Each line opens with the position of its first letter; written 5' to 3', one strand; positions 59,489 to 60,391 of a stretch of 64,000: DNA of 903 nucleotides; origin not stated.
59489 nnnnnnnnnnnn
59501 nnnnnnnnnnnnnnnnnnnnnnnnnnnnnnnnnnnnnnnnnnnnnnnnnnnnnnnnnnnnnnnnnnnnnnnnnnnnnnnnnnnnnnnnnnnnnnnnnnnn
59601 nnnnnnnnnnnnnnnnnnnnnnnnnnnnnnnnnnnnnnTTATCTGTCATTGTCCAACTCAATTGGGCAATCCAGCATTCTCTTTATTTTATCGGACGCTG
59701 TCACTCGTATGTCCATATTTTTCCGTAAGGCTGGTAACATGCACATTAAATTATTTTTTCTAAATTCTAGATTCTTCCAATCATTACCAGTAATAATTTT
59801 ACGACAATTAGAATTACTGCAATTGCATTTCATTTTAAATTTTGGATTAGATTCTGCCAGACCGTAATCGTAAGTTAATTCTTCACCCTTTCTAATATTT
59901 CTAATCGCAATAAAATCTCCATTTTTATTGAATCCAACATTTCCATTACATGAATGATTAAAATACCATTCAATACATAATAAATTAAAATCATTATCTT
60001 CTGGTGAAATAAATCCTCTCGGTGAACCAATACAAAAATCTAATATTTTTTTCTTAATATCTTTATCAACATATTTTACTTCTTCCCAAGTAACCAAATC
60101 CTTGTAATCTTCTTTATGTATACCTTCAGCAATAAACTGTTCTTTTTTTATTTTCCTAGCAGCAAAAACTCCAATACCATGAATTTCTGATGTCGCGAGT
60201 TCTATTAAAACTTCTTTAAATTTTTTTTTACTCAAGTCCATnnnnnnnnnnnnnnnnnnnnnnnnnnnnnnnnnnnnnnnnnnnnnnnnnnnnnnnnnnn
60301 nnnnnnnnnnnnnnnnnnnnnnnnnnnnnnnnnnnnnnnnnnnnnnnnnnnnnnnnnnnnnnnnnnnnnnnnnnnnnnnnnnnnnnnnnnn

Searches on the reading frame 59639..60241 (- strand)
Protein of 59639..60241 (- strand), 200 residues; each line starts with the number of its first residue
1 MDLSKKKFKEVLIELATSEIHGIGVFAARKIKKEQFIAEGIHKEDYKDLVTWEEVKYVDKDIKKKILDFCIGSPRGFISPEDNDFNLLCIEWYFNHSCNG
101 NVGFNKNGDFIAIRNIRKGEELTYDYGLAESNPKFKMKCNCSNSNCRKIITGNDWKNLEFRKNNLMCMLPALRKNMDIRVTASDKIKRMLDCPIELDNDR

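Call 107: search_protein_families(library=pfam, proteins=[window:59639-60241:-], max_evalue=0.001)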
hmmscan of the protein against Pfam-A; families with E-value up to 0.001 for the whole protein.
window:59639-60241:- (200 aa): 1 family
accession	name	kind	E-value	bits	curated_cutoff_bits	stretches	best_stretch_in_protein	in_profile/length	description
PF00856.33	SET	-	8.3e-13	49.1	22.4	1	22-127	1-105/105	SET domain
